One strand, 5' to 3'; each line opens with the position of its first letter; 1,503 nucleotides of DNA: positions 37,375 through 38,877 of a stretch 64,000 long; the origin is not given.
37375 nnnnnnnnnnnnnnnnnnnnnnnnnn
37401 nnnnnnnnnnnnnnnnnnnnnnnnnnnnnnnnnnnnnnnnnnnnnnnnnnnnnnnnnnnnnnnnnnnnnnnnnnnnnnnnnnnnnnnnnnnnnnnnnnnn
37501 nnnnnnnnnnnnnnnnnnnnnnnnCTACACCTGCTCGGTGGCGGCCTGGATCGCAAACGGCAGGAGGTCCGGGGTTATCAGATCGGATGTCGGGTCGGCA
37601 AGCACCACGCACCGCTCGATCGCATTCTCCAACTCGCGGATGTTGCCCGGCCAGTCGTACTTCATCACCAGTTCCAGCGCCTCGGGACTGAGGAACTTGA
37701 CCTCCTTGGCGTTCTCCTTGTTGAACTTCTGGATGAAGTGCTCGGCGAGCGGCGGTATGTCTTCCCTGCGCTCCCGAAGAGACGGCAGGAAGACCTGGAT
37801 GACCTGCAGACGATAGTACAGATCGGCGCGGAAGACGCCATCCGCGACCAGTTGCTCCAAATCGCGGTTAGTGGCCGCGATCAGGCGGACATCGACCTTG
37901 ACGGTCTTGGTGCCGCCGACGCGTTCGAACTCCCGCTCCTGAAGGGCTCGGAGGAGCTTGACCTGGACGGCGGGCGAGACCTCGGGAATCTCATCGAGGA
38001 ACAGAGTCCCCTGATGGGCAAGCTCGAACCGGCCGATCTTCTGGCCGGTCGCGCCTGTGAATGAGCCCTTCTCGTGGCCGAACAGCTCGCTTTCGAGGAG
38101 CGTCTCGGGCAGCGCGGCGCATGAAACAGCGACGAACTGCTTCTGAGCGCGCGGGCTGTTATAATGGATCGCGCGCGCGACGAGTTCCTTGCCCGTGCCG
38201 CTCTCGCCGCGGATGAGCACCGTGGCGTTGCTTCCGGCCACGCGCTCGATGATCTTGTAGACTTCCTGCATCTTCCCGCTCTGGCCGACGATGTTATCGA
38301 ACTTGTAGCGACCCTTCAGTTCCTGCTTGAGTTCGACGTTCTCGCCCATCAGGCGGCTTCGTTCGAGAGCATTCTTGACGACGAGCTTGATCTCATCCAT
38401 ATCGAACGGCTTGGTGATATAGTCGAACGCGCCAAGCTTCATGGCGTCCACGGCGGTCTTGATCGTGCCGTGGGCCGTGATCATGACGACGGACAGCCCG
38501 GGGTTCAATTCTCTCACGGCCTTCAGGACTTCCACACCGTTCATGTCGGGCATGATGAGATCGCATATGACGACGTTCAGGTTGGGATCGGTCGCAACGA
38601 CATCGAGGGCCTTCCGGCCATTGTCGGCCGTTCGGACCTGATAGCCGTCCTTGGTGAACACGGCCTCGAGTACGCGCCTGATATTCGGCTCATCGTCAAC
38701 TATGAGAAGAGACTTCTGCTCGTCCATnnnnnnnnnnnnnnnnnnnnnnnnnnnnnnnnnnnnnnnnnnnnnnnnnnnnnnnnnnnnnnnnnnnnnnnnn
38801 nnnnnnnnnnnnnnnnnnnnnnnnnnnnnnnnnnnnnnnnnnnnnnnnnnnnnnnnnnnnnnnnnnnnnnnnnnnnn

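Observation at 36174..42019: Sigma54 signalling cassette: GAF-rich kinase, NtrC-type activator without a DNA-binding domain, sigma54 promoter, REC-PilZ output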

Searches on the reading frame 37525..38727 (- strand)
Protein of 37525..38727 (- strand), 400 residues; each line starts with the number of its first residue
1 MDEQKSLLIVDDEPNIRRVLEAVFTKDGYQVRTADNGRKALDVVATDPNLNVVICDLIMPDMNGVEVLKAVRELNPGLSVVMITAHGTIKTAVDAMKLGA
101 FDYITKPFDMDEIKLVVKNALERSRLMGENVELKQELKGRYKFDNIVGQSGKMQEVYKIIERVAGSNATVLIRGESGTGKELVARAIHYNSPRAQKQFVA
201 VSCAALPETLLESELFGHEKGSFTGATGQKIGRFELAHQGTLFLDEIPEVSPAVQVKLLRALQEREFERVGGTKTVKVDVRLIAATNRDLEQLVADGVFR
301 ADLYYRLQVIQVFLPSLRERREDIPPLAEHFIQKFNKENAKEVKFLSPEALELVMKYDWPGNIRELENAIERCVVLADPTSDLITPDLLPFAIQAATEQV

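Call 3: search_protein_families(library=pfam, proteins=[window:37525-38727:-], max_evalue=0.01)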
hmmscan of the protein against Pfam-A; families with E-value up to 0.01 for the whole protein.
window:37525-38727:- (400 aa): 11 families
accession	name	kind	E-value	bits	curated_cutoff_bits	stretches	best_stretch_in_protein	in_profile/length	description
PF00158.32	Sigma54_activat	-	1.5e-73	246.5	20.2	1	146-312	1-167/168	Sigma-54 interaction domain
PF00072.30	Response_reg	-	2.8e-32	111.6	30.2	1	8-117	2-110/111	Response regulator receiver domain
PF25601.1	AAA_lid_14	-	6.5e-29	100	27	1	318-398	1-79/87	AAA+ ATPase lid domain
PF14532.12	Sigma54_activ_2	-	1.1e-21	77.9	25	1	147-317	1-138/138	Sigma-54 interaction domain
PF07728.20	AAA_5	-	2.3e-08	34.6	22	1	170-288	2-123/139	AAA domain (dynein-related subfamily)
PF01078.27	Mg_chelatase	-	8.1e-08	32.4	20.3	1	159-287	14-157/207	Magnesium chelatase, subunit ChlI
PF07726.17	AAA_3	-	0.0002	21.7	27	1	170-287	2-111/131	ATPase family associated with various cellular activities (AAA)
PF00004.35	AAA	-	0.00037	21.4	21.2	1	170-293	1-114/131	ATPase family associated with various cellular activities (AAA)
PF13191.12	AAA_16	-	0.0017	19.3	32.6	1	146-217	2-80/167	AAA ATPase domain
PF07724.20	AAA_2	-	0.002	18.6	27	1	168-293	4-130/166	AAA domain (Cdc48 subfamily)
PF20030.5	bpMoxR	-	0.0023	17.5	27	1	241-287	100-145/205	MoxR domain in the MoxR-vWA-beta-propeller ternary systems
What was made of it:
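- On Sigma-54 activator (bEBP, Pfam Sigma54_activat): PF00158 scores 246.5 bits (call 3).
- Checked: 37525..38727, 400 aa, with Response_reg, Sigma54_activat and AAA_lid_14 and no HTH_8 (call 3).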

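Call 4: search_protein_families(library=ncbifam, proteins=[window:37525-38727:-], max_evalue=0.01)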
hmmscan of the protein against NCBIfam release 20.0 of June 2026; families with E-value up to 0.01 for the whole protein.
window:37525-38727:- (400 aa): 127 families (the best 25 are shown)
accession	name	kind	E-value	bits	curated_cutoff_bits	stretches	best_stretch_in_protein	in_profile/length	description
NF008469.0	PRK11361.1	equivalog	1.5e-155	518.4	714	1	2-396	2-393/461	acetoacetate metabolism transcriptional regulator AtoC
TIGR01818.1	ntrC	equivalog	4.3e-137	457.7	558.6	1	8-390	2-378/463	nitrogen regulation protein NR(I)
NF007689.0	PRK10365.1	equivalog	1.6e-128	429.3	760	1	5-396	6-389/441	sigma-54-dependent response regulator transcription factor ZraR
TIGR01817.1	nifA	equivalog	7.9e-124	414.3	528.85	1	113-391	167-440/534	nif-specific transcriptional activator NifA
TIGR02915.1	PEP_resp_reg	equivalog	5.7e-120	401.2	502.6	1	7-394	1-387/445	PEP-CTERM-box response regulator transcription factor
NF051870.1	NAssimRespRegNtrX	equivalog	4.4e-119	398.3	600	1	6-395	3-387/452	nitrogen assimilation response regulator NtrX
NF008176.1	PRK10923.1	equivalog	7.3e-118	394.1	620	1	6-388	5-381/469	nitrogen regulation protein NR(I)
NF041946.1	LuxO_transreg_Vib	equivalog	1.4e-114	383.5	800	1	12-396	4-383/463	quorum-sensing sigma-54 dependent transcriptional regulator LuxO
NF011695.0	PRK15115.1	equivalog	5.6e-110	368.1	763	1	5-391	7-380/445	two-component system response regulator GlrR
NF038308.1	RNA_repair_RtcR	equivalog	2.4e-104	350.1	650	1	85-395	119-438/530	RNA repair transcriptional activator RtcR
NF041552.1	TF_PrdR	equivalog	3.2e-102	342.7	795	1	124-398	249-519/577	sigma-54 dependent transcriptional regulator PrdR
NF049963.1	RespRegFlgRCampy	domain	2.5e-101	339.7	750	1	7-379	3-369/429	fla regulon two-component system response regulator FlgR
NF050807.1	TransRegFlbDCaul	equivalog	6.9e-100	335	750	1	26-379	22-353/454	sigma-54-dependent transcriptional regulator FlbD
NF003451.0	PRK05022.1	equivalog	1.3e-97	327.7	476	1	92-380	131-426/512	nitric oxide reductase transcriptional regulator NorR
NF011958.0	PRK15429.1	equivalog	1.4e-93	314.8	830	1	123-378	357-613/692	formate hydrogenlyase transcriptional activator FlhA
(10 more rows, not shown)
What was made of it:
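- Closest known: Helicobacter pylori FlgS/FlgR. Different: The NCBIfam FlgR model scores 339.7 bits against a cut-off of 750 (call 4).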

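Call 6: find_homologous_proteins(query=window:37525-38727:-, max_evalue=1e-30)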
Query window:37525-38727:- (400 aa): 8000 proteins with E <= 1e-30 among 8000 candidates; the best 120 are listed.
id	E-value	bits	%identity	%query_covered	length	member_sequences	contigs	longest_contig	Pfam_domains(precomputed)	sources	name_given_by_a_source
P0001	3.4e-258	874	100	100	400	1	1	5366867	PF00158.33,PF25601.2,PF14532.13,PF07728.21,PF00072.31,PF01078.28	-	-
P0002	6.7e-247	837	94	100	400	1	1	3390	PF00158.33,PF25601.2,PF14532.13,PF07728.21,PF00072.31,PF01078.28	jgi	-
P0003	1.5e-239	813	91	100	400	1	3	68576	PF00158.33,PF25601.2,PF14532.13,PF07728.21,PF00072.31,PF01078.28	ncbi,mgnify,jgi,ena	mgnify:CR=1 FL=1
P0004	3.1e-239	812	91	100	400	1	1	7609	PF00158.33,PF25601.2,PF14532.13,PF07728.21,PF00072.31,PF01078.28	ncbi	-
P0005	1.3e-237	806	90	100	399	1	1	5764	PF00158.33,PF25601.2,PF14532.13,PF07728.21,PF00072.31,PF01078.28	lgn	-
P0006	1.6e-237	806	90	100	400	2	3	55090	PF00158.33,PF25601.2,PF14532.13,PF07728.21,PF00072.31,PF01078.28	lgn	-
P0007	1.5e-236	803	91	100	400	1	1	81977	PF00158.33,PF25601.2,PF14532.13,PF07728.21,PF00072.31,PF01078.28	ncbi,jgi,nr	ncbi:MAG: sigma-54-dependent Fis family transcriptional regulator [Armatimonadetes bacterium]|nr:sig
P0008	5.4e-236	801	91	100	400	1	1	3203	PF00158.33,PF25601.2,PF14532.13,PF07728.21,PF00072.31,PF01078.28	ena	-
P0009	7.8e-236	800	91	100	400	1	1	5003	PF00158.33,PF25601.2,PF14532.13,PF07728.21,PF00072.31,PF01078.28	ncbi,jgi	-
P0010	2.1e-235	799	91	100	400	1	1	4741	PF00158.33,PF25601.2,PF14532.13,PF07728.21,PF00072.31,PF01078.28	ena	-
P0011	2.3e-233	792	88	100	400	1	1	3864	PF00158.33,PF25601.2,PF14532.13,PF07728.21,PF00072.31,PF01078.28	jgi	jgi:DNA-binding NtrC family response regulator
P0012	4.5e-215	732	81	100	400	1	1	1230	PF00158.33,PF25601.2,PF14532.13,PF07728.21,PF00072.31,PF01078.28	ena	-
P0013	5.7e-214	729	82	99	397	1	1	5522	PF00158.33,PF07724.21,PF25601.2,PF14532.13,PF07728.21,PF00072.31,PF01078.28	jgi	jgi:DNA-binding NtrC family response regulator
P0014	6.4e-214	728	80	100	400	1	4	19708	PF00158.33,PF25601.2,PF14532.13,PF07728.21,PF00072.31,PF01078.28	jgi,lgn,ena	-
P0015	1.6e-213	727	82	99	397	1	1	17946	PF00158.33,PF07724.21,PF25601.2,PF14532.13,PF07728.21,PF00072.31,PF01078.28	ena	-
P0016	2.6e-212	723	82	99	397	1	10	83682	PF00158.33,PF25601.2,PF14532.13,PF07728.21,PF00072.31,PF01078.28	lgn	-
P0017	1.1e-210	718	81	100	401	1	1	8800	PF00158.33,PF25601.2,PF14532.13,PF07728.21,PF00072.31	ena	-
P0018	2.3e-210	717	95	86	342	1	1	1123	PF00158.33,PF25601.2,PF14532.13,PF07728.21,PF00072.31,PF01078.28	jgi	jgi:DNA-binding NtrC family response regulator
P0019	2.3e-210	717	80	100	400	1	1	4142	PF00158.33,PF25601.2,PF14532.13,PF07728.21,PF00072.31,PF01078.28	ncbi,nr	ncbi:MAG: sigma-54 dependent transcriptional regulator [Armatimonadetes bacterium]|nr:sigma-54 depen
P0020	5.8e-209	712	79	100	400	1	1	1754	PF00158.33,PF25601.2,PF14532.13,PF07728.21,PF00072.31,PF01078.28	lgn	-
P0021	1.8e-208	710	78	100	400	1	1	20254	PF00158.33,PF25601.2,PF14532.13,PF07728.21,PF00072.31,PF01078.28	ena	-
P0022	2.2e-208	710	79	98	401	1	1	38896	PF00158.33,PF25601.2,PF14532.13,PF07728.21,PF00072.31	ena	-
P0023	2.3e-208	710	79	98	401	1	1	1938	PF00158.33,PF25601.2,PF14532.13,PF07728.21,PF00072.31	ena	-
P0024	2.8e-208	710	79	100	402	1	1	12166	PF00158.33,PF25601.2,PF14532.13,PF07728.21,PF00072.31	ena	-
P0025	4.1e-208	709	80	99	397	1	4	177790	PF00158.33,PF25601.2,PF14532.13,PF07728.21,PF00072.31,PF01078.28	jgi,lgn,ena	-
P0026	5.6e-208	709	79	100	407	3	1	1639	PF00158.33,PF25601.2,PF14532.13,PF07728.21,PF00072.31,PF01078.28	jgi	-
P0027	9.6e-208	708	78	100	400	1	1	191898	PF00158.33,PF25601.2,PF14532.13,PF07728.21,PF00072.31,PF01078.28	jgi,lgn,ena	-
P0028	4.0e-207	706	78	100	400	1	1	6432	PF00158.33,PF25601.2,PF14532.13,PF07728.21,PF00072.31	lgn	-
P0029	4.5e-207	706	78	100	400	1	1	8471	PF00158.33,PF25601.2,PF14532.13,PF07728.21,PF00072.31,PF01078.28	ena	-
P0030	6.9e-207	705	79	100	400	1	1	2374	PF00158.33,PF25601.2,PF14532.13,PF07728.21,PF00072.31,PF01078.28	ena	-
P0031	2.6e-206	703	79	100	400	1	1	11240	PF00158.33,PF25601.2,PF14532.13,PF07728.21,PF00072.31,PF01078.28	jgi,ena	-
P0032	3.9e-206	703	78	100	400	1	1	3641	PF00158.33,PF25601.2,PF14532.13,PF07728.21,PF00072.31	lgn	-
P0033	1.0e-205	701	78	98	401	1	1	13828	PF00158.33,PF25601.2,PF14532.13,PF07728.21,PF00072.31,PF01078.28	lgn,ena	-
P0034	1.1e-205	701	79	99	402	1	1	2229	PF00158.33,PF25601.2,PF14532.13,PF07728.21,PF00072.31,PF01078.28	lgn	-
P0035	2.3e-205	700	78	100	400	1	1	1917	PF00158.33,PF25601.2,PF14532.13,PF07728.21,PF00072.31,PF01078.28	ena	-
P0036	2.8e-205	700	79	99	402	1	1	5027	PF00158.33,PF25601.2,PF14532.13,PF07728.21,PF00072.31,PF01078.28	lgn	-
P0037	3.7e-205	700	78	100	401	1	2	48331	PF00158.33,PF25601.2,PF14532.13,PF07728.21,PF00072.31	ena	-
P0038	4.7e-205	699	77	100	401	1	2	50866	PF00158.33,PF25601.2,PF14532.13,PF07728.21,PF00072.31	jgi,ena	-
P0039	6.5e-205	699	77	100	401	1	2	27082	PF00158.33,PF25601.2,PF14532.13,PF07728.21,PF00072.31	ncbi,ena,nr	ncbi:MAG TPA: sigma-54 dependent transcriptional regulator [Armatimonadota bacterium]|nr:sigma-54 de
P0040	7.6e-205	699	79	99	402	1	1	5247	PF00158.33,PF25601.2,PF14532.13,PF07728.21,PF00072.31,PF01078.28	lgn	-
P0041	8.8e-205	698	79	99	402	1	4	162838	PF00158.33,PF25601.2,PF14532.13,PF07728.21,PF00072.31,PF01078.28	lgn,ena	-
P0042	8.8e-205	698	77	100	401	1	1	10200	PF00158.33,PF25601.2,PF14532.13,PF07728.21,PF00072.31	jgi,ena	-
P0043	1.0e-204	698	78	100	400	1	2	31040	PF00158.33,PF25601.2,PF14532.13,PF07728.21,PF00072.31,PF01078.28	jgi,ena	-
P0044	1.8e-204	697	79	99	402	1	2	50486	PF00158.33,PF25601.2,PF14532.13,PF07728.21,PF00072.31,PF01078.28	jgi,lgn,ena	-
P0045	3.1e-204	696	77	100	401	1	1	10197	PF00158.33,PF25601.2,PF14532.13,PF07728.21,PF00072.31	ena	-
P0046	3.2e-204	696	79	99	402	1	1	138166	PF00158.33,PF25601.2,PF14532.13,PF07728.21,PF00072.31,PF01078.28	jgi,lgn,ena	-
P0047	4.2e-204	696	76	100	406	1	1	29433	PF00158.33,PF25601.2,PF14532.13,PF07728.21,PF00072.31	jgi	jgi:DNA-binding NtrC family response regulator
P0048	4.8e-204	696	79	99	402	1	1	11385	PF00158.33,PF25601.2,PF14532.13,PF07728.21,PF00072.31,PF01078.28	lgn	-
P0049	5.0e-204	696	79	99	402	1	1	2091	PF00158.33,PF25601.2,PF14532.13,PF07728.21,PF00072.31,PF01078.28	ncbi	ncbi:MAG: sigma-54-dependent transcriptional regulator [Armatimonadota bacterium]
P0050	6.6e-204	695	77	100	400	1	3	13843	PF00158.33,PF25601.2,PF14532.13,PF07728.21,PF00072.31,PF01078.28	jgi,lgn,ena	-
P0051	8.4e-204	695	78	100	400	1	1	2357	PF00158.33,PF25601.2,PF14532.13,PF07728.21,PF00072.31,PF01078.28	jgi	jgi:DNA-binding NtrC family response regulator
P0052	1.0e-203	695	78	100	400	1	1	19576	PF00158.33,PF25601.2,PF14532.13,PF07728.21,PF00072.31,PF01078.28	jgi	jgi:DNA-binding NtrC family response regulator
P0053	1.1e-203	695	77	100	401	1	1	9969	PF00158.33,PF25601.2,PF14532.13,PF07728.21,PF00072.31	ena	-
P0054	7.3e-203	692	78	100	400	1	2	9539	PF00158.33,PF25601.2,PF14532.13,PF07728.21,PF00072.31,PF01078.28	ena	-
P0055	1.1e-202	691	76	100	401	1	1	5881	PF00158.33,PF25601.2,PF14532.13,PF07728.21,PF00072.31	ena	-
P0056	1.5e-202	691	76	100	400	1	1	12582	PF00158.33,PF25601.2,PF14532.13,PF00072.31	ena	-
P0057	1.6e-202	691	77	100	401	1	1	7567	PF00158.33,PF25601.2,PF14532.13,PF07728.21,PF00072.31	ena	-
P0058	3.0e-202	690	77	99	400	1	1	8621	PF00158.33,PF25601.2,PF14532.13,PF00072.31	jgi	jgi:DNA-binding NtrC family response regulator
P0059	4.0e-202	690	77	100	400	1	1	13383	PF00158.33,PF25601.2,PF00004.36,PF14532.13,PF07728.21,PF00072.31,PF01078.28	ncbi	-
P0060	6.6e-202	689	76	100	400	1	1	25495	PF00158.33,PF25601.2,PF14532.13,PF00072.31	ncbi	-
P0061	7.9e-202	689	77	99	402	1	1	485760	PF00158.33,PF25601.2,PF14532.13,PF07728.21,PF00072.31,PF01078.28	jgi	jgi:Nif-specific regulatory protein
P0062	1.1e-200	685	76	99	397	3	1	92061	PF00158.33,PF25601.2,PF14532.13,PF07728.21,PF00072.31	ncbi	-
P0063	1.9e-200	684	77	100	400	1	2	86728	PF00158.33,PF07724.21,PF25601.2,PF14532.13,PF07728.21,PF00072.31,PF01078.28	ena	-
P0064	3.3e-200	683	76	100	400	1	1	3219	PF00158.33,PF25601.2,PF14532.13,PF00072.31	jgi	jgi:DNA-binding NtrC family response regulator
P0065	5.8e-200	682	75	100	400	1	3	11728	PF00158.33,PF25601.2,PF14532.13,PF00072.31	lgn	-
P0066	9.2e-199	678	76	100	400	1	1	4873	PF00158.33,PF25601.2,PF14532.13,PF07728.21,PF00072.31,PF01078.28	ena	-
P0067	7.2e-196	669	75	99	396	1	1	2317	PF00158.33,PF25601.2,PF14532.13,PF07728.21,PF00072.31,PF01078.28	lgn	-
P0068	2.1e-194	664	73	99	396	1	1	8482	PF00158.33,PF25601.2,PF14532.13,PF07728.21,PF00072.31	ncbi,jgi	ncbi:MAG TPA: sigma-54 dependent transcriptional regulator [Armatimonadota bacterium]|jgi:DNA-bindin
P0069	1.2e-193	662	73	99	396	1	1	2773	PF00158.33,PF25601.2,PF00004.36,PF14532.13,PF07728.21,PF00072.31,PF01078.28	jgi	jgi:DNA-binding NtrC family response regulator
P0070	2.6e-193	661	74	99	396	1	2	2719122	PF00158.33,PF25601.2,PF14532.13,PF07728.21,PF00072.31,PF01078.28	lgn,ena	-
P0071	4.0e-192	657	73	99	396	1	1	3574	PF00158.33,PF25601.2,PF14532.13,PF07728.21,PF00072.31,PF01078.28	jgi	jgi:DNA-binding NtrC family response regulator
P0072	1.5e-188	645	80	90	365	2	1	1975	PF00158.33,PF25601.2,PF14532.13,PF07728.21,PF00072.31,PF01078.28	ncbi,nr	ncbi:MAG: sigma-54 dependent transcriptional regulator, partial [Armatimonadetes bacterium]|nr:sigma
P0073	1.3e-187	642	72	97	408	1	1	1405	PF00158.33,PF07724.21,PF25601.2,PF14532.13,PF07728.21,PF00072.31,PF01078.28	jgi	jgi:DNA-binding NtrC family response regulator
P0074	3.7e-187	640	72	98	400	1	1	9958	PF00158.33,PF25601.2,PF14532.13,PF07728.21,PF00072.31,PF01078.28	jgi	jgi:DNA-binding NtrC family response regulator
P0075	4.6e-187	640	72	99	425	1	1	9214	PF00158.33,PF25601.2,PF00004.36,PF14532.13,PF07728.21,PF00072.31,PF01078.28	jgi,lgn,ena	-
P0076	1.2e-186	639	72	98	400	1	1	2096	PF00158.33,PF25601.2,PF14532.13,PF07728.21,PF00072.31,PF01078.28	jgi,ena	-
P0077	1.0e-185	636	71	98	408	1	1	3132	PF00158.33,PF25601.2,PF14532.13,PF07728.21,PF00072.31,PF01078.28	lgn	-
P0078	4.0e-185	634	94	76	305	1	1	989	PF00158.33,PF25601.2,PF14532.13,PF07728.21,PF01078.28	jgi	jgi:DNA-binding NtrC family response regulator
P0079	1.2e-184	632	71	97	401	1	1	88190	PF00158.33,PF25601.2,PF14532.13,PF07728.21,PF00072.31,PF01078.28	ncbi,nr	ncbi:MAG: sigma-54 dependent transcriptional regulator [Armatimonadota bacterium]|nr:sigma-54 depend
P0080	7.4e-184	629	70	98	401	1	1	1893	PF00158.33,PF25601.2,PF14532.13,PF07728.21,PF00072.31,PF01078.28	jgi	jgi:two-component system, NtrC family, response regulator AtoC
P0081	1.5e-183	628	71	97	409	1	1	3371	PF00158.33,PF25601.2,PF14532.13,PF07728.21,PF00072.31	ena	-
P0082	2.1e-183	628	69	99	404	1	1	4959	PF00158.33,PF25601.2,PF14532.13,PF07728.21,PF00072.31,PF01078.28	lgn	-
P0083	4.6e-183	627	70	99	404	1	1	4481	PF00158.33,PF25601.2,PF14532.13,PF07728.21,PF00072.31,PF13191.13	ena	-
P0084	1.1e-182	626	70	97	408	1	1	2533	PF00158.33,PF07724.21,PF25601.2,PF14532.13,PF07728.21,PF00072.31,PF01078.28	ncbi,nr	ncbi:MAG TPA: sigma-54 dependent transcriptional regulator [Chloroflexota bacterium]|nr:sigma-54 dep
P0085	1.9e-182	625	73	99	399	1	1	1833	PF00158.33,PF25601.2,PF14532.13,PF07728.21,PF00072.31,PF01078.28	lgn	-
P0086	2.9e-182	624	70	97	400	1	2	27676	PF00158.33,PF25601.2,PF14532.13,PF07728.21,PF00072.31,PF01078.28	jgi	jgi:DNA-binding NtrC family response regulator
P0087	2.9e-182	624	70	98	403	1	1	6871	PF00158.33,PF25601.2,PF14532.13,PF07728.21,PF00072.31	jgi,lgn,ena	-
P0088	3.5e-182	624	69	100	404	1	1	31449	PF00158.33,PF25601.2,PF14532.13,PF07728.21,PF00072.31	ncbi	-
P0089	6.6e-182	623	70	97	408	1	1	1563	PF00158.33,PF07724.21,PF25601.2,PF14532.13,PF07728.21,PF00072.31,PF01078.28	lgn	-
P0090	7.9e-182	623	70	97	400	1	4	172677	PF00158.33,PF25601.2,PF14532.13,PF07728.21,PF00072.31,PF01078.28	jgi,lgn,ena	-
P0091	2.7e-181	621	69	98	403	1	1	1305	PF00158.33,PF25601.2,PF14532.13,PF07728.21,PF00072.31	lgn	-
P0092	6.0e-181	620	74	97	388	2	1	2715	PF00158.33,PF25601.2,PF14532.13,PF07728.21,PF00072.31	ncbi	ncbi:MAG: sigma-54-dependent transcriptional regulator, partial [Armatimonadota bacterium]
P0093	1.2e-180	619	68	100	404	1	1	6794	PF00158.33,PF25601.2,PF14532.13,PF07728.21,PF00072.31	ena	-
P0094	5.7e-180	617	68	98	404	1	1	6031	PF00158.33,PF25601.2,PF14532.13,PF07728.21,PF00072.31,PF01078.28,PF13191.13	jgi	-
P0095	9.0e-180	616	69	98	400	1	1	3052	PF00158.33,PF07724.21,PF25601.2,PF14532.13,PF07728.21,PF00072.31,PF01078.28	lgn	-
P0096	9.9e-180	616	68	99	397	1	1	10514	PF00158.33,PF25601.2,PF14532.13,PF07728.21,PF00072.31,PF01078.28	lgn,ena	-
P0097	1.1e-179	616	69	99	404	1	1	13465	PF00158.33,PF25601.2,PF14532.13,PF07728.21,PF00072.31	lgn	-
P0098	1.6e-178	612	68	99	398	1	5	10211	PF00158.33,PF25601.2,PF14532.13,PF07728.21,PF00072.31,PF01078.28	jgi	jgi:DNA-binding NtrC family response regulator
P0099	1.7e-178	612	68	99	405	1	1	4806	PF00158.33,PF25601.2,PF14532.13,PF07728.21,PF00072.31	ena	-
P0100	2.7e-178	611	68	100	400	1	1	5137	PF00158.33,PF25601.2,PF14532.13,PF07728.21,PF00072.31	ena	-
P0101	5.2e-178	610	69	98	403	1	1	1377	PF00158.33,PF25601.2,PF14532.13,PF07728.21,PF00072.31,PF01078.28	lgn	-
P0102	5.3e-178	610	69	98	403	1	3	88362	PF00158.33,PF25601.2,PF14532.13,PF07728.21,PF00072.31,PF01078.28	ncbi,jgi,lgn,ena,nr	ncbi:MAG TPA: sigma-54 dependent transcriptional regulator [Armatimonadota bacterium]|nr:sigma-54 de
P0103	1.1e-177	609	68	100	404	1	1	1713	PF00158.33,PF25601.2,PF14532.13,PF07728.21,PF00072.31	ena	-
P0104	1.7e-177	609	67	98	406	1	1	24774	PF00158.33,PF07724.21,PF25601.2,PF14532.13,PF07728.21,PF00072.31,PF01078.28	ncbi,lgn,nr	ncbi:MAG: sigma-54-dependent Fis family transcriptional regulator [Armatimonadetes bacterium]|nr:sig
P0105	1.4e-176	605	68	98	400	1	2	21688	PF00158.33,PF25601.2,PF14532.13,PF07728.21,PF00072.31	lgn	-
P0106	3.6e-176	604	68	96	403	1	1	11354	PF00158.33,PF25601.2,PF14532.13,PF07728.21,PF00072.31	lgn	-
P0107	6.0e-176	603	68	99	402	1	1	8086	PF00158.33,PF25601.2,PF14532.13,PF07728.21,PF00072.31,PF01078.28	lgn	-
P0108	1.2e-175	602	69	98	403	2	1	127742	PF00158.33,PF25601.2,PF14532.13,PF07728.21,PF00072.31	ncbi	-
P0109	3.7e-175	601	68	99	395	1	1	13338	PF00158.33,PF25601.2,PF14532.13,PF07728.21,PF00072.31,PF01078.28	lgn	-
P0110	3.9e-175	601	68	97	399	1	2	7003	PF00158.33,PF25601.2,PF14532.13,PF07728.21,PF00072.31,PF01078.28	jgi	jgi:DNA-binding NtrC family response regulator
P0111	1.2e-174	599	66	98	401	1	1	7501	PF00158.33,PF25601.2,PF14532.13,PF07728.21,PF00072.31,PF01078.28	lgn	-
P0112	1.8e-174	599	67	99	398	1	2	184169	PF00158.33,PF25601.2,PF14532.13,PF07728.21,PF00072.31,PF01078.28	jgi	-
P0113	1.9e-174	599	66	100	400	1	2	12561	PF00158.33,PF25601.2,PF14532.13,PF07728.21,PF00072.31,PF01078.28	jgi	jgi:Nif-specific regulatory protein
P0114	2.8e-174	598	67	99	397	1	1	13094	PF00158.33,PF25601.2,PF14532.13,PF07728.21,PF00072.31,PF01078.28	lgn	-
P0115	4.2e-174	597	67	98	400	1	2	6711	PF00158.33,PF25601.2,PF14532.13,PF07728.21,PF00072.31,PF01078.28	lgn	-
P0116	6.3e-174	597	68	97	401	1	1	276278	PF00158.33,PF25601.2,PF14532.13,PF07728.21,PF00072.31,PF01078.28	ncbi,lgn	ncbi:MAG: sigma-54 dependent transcriptional regulator [Armatimonadota bacterium]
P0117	6.5e-174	597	68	97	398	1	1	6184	PF00158.33,PF25601.2,PF14532.13,PF07728.21,PF00072.31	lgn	-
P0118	1.5e-173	596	68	98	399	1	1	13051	PF00158.33,PF07724.21,PF25601.2,PF14532.13,PF07728.21,PF00072.31,PF01078.28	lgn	-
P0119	1.7e-173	595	66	99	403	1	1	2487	PF00158.33,PF25601.2,PF14532.13,PF07728.21,PF00072.31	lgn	-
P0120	3.4e-173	594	68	98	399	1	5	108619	PF00158.33,PF25601.2,PF14532.13,PF07728.21,PF00072.31,PF01078.28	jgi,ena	-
